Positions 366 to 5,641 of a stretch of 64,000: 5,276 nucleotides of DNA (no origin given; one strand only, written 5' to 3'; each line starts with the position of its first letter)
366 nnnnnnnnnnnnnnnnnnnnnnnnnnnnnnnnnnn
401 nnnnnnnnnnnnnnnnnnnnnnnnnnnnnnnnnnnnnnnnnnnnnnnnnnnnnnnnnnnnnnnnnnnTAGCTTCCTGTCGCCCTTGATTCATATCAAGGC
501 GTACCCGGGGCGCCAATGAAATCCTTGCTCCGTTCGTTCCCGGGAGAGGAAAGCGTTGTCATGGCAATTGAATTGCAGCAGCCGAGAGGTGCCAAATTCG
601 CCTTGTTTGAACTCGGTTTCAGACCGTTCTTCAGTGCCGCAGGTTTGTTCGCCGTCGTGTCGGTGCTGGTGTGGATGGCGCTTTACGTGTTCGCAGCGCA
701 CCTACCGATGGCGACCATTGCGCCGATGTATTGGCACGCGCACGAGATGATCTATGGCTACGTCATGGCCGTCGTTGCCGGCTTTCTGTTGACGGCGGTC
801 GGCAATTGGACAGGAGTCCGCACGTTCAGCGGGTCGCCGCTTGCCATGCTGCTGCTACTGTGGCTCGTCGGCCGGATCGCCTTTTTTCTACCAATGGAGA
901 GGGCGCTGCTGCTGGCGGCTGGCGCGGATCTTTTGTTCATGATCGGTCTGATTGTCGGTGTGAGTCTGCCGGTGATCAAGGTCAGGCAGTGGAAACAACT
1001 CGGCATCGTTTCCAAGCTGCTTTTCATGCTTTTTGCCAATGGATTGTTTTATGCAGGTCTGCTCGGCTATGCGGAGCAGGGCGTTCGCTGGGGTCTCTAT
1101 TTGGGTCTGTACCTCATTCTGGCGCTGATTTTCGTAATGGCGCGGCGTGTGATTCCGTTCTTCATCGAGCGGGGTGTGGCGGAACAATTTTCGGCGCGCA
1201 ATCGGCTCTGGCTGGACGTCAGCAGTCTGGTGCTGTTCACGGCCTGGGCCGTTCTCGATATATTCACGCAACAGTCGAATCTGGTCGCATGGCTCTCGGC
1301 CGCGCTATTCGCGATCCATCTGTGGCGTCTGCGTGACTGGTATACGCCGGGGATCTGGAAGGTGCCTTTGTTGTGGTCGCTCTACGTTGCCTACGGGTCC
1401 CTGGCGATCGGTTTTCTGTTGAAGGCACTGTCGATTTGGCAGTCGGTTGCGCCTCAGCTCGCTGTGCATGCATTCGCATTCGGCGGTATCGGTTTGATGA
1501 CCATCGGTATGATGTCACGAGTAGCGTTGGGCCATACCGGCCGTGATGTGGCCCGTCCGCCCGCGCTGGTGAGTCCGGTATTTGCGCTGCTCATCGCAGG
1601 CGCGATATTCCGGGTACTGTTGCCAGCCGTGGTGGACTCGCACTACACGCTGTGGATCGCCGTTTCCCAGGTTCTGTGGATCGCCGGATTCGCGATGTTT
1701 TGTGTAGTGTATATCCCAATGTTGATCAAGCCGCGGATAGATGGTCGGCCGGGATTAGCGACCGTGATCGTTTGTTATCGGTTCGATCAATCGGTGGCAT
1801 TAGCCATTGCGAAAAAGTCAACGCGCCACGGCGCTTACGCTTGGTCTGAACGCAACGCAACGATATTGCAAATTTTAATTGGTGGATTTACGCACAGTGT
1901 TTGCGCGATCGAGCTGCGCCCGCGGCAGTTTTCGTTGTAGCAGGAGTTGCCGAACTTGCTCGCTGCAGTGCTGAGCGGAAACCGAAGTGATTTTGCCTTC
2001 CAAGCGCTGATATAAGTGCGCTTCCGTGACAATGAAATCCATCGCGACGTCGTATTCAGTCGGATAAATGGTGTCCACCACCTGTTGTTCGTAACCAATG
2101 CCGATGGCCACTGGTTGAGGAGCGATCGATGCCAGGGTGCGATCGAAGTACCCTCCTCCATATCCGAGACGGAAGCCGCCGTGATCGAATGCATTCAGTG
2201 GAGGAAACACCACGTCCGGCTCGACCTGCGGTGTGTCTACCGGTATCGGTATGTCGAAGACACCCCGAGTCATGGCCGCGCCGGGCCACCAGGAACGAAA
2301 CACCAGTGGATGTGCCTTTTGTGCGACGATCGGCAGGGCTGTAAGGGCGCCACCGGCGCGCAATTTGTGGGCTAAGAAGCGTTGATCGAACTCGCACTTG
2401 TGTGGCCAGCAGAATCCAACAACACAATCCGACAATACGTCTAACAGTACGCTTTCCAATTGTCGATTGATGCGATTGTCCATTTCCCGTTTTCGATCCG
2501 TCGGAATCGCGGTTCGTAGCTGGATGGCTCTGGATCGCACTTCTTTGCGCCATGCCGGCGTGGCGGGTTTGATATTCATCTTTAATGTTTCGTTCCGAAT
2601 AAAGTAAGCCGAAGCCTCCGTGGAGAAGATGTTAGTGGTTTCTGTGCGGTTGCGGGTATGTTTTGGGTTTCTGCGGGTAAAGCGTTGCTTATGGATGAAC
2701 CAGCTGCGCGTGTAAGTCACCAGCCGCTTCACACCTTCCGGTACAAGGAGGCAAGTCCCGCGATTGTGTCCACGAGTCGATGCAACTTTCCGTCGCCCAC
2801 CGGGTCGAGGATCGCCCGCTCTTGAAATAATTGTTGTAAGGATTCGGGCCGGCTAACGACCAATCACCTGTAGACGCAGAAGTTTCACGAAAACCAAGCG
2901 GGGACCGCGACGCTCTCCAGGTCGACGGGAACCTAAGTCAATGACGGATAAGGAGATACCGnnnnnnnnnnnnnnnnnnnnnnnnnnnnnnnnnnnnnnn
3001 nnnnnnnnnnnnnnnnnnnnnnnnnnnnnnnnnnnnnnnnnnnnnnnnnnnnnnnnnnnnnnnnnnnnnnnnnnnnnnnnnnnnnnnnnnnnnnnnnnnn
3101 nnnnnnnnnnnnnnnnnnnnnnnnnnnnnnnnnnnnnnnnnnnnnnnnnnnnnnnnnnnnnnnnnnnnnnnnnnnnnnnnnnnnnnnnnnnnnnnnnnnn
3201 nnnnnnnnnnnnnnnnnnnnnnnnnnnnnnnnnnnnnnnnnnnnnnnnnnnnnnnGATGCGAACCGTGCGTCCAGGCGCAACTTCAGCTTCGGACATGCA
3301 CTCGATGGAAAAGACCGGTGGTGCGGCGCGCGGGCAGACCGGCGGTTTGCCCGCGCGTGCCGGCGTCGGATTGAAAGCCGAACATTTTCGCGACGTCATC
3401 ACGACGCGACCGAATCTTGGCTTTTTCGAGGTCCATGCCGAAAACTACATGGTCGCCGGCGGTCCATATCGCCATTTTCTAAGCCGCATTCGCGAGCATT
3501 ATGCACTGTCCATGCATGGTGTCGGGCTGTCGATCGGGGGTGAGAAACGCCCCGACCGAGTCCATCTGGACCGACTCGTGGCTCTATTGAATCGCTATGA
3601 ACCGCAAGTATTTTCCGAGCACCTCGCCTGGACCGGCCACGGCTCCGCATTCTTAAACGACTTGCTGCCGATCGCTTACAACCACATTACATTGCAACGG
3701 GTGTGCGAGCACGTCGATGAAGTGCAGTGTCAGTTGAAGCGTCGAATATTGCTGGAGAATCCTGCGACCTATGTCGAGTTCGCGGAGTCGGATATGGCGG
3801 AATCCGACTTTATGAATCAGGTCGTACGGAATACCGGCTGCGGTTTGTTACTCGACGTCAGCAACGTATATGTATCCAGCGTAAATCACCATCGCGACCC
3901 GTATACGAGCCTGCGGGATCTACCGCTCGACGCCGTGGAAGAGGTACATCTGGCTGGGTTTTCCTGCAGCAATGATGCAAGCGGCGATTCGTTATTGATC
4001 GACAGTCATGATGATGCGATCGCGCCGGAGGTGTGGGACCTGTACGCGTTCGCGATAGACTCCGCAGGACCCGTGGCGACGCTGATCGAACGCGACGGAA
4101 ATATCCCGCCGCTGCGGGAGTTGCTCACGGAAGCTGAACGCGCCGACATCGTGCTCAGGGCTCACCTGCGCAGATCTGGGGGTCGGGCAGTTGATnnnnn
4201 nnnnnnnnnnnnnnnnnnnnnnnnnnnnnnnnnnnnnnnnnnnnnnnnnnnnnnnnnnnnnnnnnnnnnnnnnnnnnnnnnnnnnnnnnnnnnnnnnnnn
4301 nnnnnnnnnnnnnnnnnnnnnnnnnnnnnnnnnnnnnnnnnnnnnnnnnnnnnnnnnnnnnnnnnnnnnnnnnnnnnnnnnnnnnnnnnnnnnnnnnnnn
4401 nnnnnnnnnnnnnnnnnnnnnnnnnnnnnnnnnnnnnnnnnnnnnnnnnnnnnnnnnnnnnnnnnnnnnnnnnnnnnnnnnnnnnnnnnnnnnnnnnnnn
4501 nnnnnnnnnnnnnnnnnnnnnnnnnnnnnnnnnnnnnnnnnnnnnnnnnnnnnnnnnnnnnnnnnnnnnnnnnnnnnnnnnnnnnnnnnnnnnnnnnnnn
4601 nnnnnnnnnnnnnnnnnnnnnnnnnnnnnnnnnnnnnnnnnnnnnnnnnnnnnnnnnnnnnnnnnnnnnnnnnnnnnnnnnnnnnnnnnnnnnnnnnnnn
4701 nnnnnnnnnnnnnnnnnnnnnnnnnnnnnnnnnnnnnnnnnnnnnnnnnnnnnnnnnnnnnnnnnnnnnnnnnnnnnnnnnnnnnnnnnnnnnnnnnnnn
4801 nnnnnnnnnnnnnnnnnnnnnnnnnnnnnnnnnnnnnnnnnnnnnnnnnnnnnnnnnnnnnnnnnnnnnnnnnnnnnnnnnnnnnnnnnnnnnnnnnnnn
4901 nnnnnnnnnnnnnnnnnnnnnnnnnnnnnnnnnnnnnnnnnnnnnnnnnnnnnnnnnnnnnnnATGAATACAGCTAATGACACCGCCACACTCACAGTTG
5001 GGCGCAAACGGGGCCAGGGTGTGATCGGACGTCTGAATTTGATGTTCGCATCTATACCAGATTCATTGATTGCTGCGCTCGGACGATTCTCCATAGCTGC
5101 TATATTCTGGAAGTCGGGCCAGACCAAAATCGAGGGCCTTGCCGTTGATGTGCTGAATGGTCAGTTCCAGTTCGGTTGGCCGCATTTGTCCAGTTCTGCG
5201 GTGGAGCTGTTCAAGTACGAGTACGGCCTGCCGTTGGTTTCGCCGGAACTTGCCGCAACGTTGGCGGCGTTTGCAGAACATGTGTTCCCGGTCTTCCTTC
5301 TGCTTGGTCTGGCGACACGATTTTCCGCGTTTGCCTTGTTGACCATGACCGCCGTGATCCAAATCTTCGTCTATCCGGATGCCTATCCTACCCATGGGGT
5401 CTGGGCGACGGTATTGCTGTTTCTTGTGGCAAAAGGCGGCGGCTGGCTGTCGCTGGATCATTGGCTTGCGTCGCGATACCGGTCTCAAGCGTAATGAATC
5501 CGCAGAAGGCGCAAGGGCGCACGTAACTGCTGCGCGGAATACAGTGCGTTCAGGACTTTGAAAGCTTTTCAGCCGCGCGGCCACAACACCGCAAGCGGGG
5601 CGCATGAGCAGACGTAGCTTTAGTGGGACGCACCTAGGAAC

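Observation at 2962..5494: Bufferin-type RiPP operon: DUF2282 precursor, MNIO (DUF692), DUF2063 and DoxX, translationally coupled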

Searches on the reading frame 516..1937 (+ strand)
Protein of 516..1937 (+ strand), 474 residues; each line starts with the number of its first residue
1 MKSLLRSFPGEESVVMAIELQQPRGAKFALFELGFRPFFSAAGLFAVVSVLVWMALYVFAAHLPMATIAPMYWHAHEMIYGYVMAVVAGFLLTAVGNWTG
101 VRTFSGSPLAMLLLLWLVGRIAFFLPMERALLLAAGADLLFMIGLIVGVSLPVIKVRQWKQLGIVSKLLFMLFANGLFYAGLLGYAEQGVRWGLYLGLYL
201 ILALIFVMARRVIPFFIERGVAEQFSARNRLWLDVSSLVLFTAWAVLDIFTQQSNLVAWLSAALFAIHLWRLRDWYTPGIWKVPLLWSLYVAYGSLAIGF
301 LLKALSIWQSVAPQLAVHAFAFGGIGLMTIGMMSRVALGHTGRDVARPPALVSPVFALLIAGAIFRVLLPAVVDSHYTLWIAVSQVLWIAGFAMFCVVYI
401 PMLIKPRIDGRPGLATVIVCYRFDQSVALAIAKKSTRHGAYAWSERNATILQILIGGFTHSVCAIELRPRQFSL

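Call 3: search_protein_families(library=pfam, proteins=[window:516-1937:+], max_evalue=0.01)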
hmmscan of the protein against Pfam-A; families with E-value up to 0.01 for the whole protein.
window:516-1937:+ (474 aa): 1 family
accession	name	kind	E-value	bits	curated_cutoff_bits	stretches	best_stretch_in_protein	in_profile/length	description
PF05940.17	NnrS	-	8.2e-106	354.9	28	1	29-407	1-371/371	NnrS protein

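Call 4: search_protein_families(library=ncbifam, proteins=[window:516-1937:+], max_evalue=0.01)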
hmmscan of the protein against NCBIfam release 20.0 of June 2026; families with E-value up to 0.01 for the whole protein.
window:516-1937:+ (474 aa): 0 families

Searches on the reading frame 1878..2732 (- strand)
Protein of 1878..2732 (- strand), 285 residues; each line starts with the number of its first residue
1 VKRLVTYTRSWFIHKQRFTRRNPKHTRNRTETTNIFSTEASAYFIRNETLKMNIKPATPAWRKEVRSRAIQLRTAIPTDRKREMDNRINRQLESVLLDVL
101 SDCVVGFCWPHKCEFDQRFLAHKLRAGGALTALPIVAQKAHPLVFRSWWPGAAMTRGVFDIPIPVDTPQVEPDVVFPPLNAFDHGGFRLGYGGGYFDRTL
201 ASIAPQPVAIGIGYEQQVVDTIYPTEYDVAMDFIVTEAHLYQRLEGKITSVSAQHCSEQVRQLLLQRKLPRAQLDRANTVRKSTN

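Call 3: search_protein_families(library=pfam, proteins=[window:1878-2732:-], max_evalue=0.01)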
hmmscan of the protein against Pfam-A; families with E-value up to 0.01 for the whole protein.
window:1878-2732:- (285 aa): 1 family
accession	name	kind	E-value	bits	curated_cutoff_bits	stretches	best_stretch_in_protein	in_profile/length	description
PF01812.26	5-FTHF_cyc-lig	-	1e-21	78.1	27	1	63-237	2-186/186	5-formyltetrahydrofolate cyclo-ligase family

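Call 4: search_protein_families(library=ncbifam, proteins=[window:1878-2732:-], max_evalue=0.01)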
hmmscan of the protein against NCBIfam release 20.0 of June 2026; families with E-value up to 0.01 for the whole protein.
window:1878-2732:- (285 aa): 2 families
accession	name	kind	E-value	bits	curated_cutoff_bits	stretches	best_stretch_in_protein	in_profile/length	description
TIGR02727.1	MTHFS_bact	equivalog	1.1e-35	123.2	84.9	1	62-237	1-182/182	5-formyltetrahydrofolate cyclo-ligase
NF007661.0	PRK10333.1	equivalog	1.6e-13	50.8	343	1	59-241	8-196/198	5-formyltetrahydrofolate cyclo-ligase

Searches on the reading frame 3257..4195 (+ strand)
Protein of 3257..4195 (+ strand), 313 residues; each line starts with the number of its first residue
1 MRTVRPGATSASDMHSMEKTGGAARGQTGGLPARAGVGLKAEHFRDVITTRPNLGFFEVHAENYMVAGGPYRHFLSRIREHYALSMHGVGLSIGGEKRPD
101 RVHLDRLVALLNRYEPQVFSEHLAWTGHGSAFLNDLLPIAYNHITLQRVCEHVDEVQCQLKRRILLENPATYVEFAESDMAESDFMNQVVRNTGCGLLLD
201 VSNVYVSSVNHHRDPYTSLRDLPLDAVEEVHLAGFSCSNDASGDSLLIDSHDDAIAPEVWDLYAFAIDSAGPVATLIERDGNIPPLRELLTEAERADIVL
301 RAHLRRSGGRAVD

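Call 3: search_protein_families(library=pfam, proteins=[window:3257-4195:+], max_evalue=0.01)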
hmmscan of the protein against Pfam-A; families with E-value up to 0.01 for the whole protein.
window:3257-4195:+ (313 aa): 1 family
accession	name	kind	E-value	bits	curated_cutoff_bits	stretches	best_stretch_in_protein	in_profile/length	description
PF05114.20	MbnB_TglH_ChrH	-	1.2e-100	336.6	25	1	35-298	2-260/263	RiPP precursor modification enzyme MbnB/TglH/ChrH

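Call 4: search_protein_families(library=ncbifam, proteins=[window:3257-4195:+], max_evalue=0.01)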
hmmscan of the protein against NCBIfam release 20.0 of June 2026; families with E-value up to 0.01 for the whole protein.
window:3257-4195:+ (313 aa): 5 families
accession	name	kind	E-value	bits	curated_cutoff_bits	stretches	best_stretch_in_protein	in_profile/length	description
NF050167.1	MNIO_BufB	equivalog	7.7e-109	363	310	1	35-296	1-261/262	MNIO family bufferin maturase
NF003818.2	PRK05409.1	equivalog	3.5e-66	223.5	360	1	35-295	2-259/264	HvfB family MNIO-type RiPP peptide maturase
NF050151.1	RiPP_MNIO_ApyH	equivalog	4.1e-22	78.6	400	1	78-278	51-257/283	multinuclear non-heme iron-dependent oxidative enzyme ApyH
TIGR04159.2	methbact_MbnB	equivalog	5.6e-14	52.3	325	1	106-283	72-243/261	methanobactin biosynthesis protein MbnB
NF050165.1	MNIO_ChrH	equivalog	7.8e-13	48.2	600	1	84-279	59-257/363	MNIO family chryseobactin maturase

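Call 17: find_related_loci(query=window:3257-4195:+, collection=genome_contigs, flank=8000)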
Query window:3257-4195:+ (313 aa) in genome_contigs; peptide patterns used: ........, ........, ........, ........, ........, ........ (x = any residue, [..] = any of these).
600 stretches matched a pattern (row limit reached: there are more); 589 encode a relative of the query (tblastn E <= 1e-3); the best 80 are kept; 80 distinct loci.
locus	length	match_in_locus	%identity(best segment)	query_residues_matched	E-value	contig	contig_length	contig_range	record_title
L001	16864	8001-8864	62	29-312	2e-118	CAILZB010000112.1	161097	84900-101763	MAG: uncultured beta proteobacterium isolate YR2_bin-1147 genome assembly, contig: bin-1147:112/141, whole genome shotgu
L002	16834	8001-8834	63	30-310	9e-117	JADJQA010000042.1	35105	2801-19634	MAG: Sulfuritalea sp. isolate Fred_18-Q3-R57-64_BATAC.880 tig00036826-10-350600, whole genome shotgun sequence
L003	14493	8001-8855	60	19-303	4e-116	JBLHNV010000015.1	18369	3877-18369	MAG: Janthinobacterium sp. isolate 3300055726_38 Ga0535650_0004307, whole genome shotgun sequence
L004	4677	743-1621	60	10-302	8e-117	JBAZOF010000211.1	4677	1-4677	MAG: Sulfuritalea sp. isolate SO_2017_LW4_88 scaffold_36450_c1_LW137-91_2017, whole genome shotgun sequence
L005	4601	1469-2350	61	5-301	9e-116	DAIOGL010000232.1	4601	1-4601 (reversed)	MAG TPA_asm: Sulfuritalea sp. isolate CTOTU24850 NODE_2131_length_4601_cov_8.374835, whole genome shotgun sequence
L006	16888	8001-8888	60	8-302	7e-115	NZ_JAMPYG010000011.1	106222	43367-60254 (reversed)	MAG: Rhodoferax sp. isolate R2F_R2FSRR_metabat.67 R2F_C82, whole genome shotgun sequence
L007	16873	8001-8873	61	11-302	1e-114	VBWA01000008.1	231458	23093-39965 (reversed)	MAG: Rhodocyclaceae bacterium isolate X1_MaxBin.001 scaffold_62, whole genome shotgun sequence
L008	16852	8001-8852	63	16-302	7e-115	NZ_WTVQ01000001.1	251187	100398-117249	Aromatoleum diolicum strain 22Lin NODE_1_length_251187_cov_13.0587, whole genome shotgun sequence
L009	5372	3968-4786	64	30-302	3e-114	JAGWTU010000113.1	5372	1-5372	MAG: Burkholderiales bacterium isolate REEB380 contig-150_17883, whole genome shotgun sequence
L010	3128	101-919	64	30-302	2e-117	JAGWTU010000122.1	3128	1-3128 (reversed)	MAG: Burkholderiales bacterium isolate REEB380 contig-150_37205, whole genome shotgun sequence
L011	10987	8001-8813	62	30-300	1e-113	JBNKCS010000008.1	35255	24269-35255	MAG: Rhodocyclaceae bacterium isolate F1F2.bin.19.strict NODE_8_length_35255_cov_10.129252, whole genome shotgun sequenc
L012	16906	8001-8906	57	6-310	3e-112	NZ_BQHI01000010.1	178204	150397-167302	Pseudomonas sputi strain BML-PP014 sequence010, whole genome shotgun sequence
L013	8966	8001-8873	60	5-297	3e-112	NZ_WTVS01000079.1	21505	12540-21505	Aromatoleum toluolicum strain T NODE_79_length_21505_cov_20.7103, whole genome shotgun sequence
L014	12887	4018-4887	60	22-307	1e-111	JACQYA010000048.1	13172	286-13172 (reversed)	MAG: Betaproteobacteria bacterium isolate NC_groundwater_1529_Pr4_S-0.65um_63_14 SR1-18-Sp65_coassembly_scaffold_19364,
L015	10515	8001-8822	64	31-301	3e-111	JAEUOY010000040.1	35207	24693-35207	MAG: Burkholderiaceae bacterium isolate new MAG-211 k141_644460, whole genome shotgun sequence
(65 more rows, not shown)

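Call 40: search_solved_structures(query=window:3257-4195:+, max_evalue=0.001, show_alignments=2)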
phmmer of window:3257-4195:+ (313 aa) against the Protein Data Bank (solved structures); distinct sequences matched with E-value up to 0.001: 8.
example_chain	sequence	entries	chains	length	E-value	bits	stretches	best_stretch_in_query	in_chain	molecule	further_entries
3bww_A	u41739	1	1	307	2.4e-36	128.9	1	34-296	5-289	Protein of unknown function DUF692/COG3220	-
8hci_D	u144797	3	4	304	7.6e-15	58.3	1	90-301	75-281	DUF692 family protein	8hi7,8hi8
7dz9_B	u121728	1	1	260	2e-13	53.6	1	109-283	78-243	cpMbnB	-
7dz9_A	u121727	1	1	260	2e-13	53.6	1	109-283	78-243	MbnB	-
7fc0_E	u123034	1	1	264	1.9e-06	30.7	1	106-284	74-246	Methanobactin biosynthesis cassette protein MbnB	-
7fc0_B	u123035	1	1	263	1.9e-06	30.7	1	106-283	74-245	Methanobactin biosynthesis cassette protein MbnB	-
7tcr_A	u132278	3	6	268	5e-05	26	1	107-282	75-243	Methanobactin biosynthesis cassette protein MbnB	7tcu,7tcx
7tcw_A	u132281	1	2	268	0.00067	22.3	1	107-264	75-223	Methanobactin biosynthesis cassette protein MbnB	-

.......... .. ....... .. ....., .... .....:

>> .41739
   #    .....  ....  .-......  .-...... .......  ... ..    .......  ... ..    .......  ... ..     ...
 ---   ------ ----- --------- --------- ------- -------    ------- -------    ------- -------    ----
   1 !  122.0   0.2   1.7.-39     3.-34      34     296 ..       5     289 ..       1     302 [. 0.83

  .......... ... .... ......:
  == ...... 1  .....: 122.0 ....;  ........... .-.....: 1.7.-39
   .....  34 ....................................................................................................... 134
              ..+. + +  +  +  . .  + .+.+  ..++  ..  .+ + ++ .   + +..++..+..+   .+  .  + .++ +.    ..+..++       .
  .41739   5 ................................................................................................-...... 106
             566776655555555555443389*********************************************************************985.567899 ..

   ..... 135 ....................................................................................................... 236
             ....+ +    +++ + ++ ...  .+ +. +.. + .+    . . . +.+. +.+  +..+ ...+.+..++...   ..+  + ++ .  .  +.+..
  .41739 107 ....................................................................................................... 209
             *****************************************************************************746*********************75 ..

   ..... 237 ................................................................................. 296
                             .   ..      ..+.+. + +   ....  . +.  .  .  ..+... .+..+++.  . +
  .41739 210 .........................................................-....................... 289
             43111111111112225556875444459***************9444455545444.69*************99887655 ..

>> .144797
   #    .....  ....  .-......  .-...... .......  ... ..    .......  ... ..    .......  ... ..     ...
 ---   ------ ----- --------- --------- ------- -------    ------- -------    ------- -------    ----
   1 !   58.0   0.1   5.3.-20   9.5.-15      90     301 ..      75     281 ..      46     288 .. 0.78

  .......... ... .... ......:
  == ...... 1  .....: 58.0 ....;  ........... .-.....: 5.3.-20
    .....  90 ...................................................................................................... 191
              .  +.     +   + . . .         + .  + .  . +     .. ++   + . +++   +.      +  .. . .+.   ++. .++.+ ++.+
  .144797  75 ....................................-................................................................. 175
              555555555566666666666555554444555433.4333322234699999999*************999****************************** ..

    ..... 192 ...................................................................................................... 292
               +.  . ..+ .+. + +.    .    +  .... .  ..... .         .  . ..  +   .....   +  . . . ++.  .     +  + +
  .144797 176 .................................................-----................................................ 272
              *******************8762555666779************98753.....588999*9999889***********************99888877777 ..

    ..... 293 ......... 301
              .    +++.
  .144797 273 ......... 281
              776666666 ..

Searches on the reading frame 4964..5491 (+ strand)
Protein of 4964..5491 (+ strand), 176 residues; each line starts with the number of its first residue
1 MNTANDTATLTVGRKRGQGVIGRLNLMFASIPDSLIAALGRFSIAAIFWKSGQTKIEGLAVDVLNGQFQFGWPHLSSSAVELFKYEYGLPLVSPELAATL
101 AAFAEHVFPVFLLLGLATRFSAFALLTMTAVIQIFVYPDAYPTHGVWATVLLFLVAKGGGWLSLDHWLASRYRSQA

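Call 3: search_protein_families(library=pfam, proteins=[window:4964-5491:+], max_evalue=0.01)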
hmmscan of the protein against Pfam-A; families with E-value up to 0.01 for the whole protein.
window:4964-5491:+ (176 aa): 2 families
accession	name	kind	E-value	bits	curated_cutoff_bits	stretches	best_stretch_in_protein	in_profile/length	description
PF07681.17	DoxX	-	1.2e-14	55.2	23.6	1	38-137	3-84/85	DoxX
PF04173.18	DoxD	-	8.6e-05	22.9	22.7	1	99-172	67-148/167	TQO small subunit DoxD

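Call 4: search_protein_families(library=ncbifam, proteins=[window:4964-5491:+], max_evalue=0.01)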
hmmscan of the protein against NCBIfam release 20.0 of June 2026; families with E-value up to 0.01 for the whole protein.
window:4964-5491:+ (176 aa): 1 family
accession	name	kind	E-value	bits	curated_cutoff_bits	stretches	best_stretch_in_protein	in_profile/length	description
NF050144.1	matur_HvfX_fam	equivalog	8.5e-12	45.5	80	1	41-136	8-87/165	HvfX family Cu-binding RiPP maturation protein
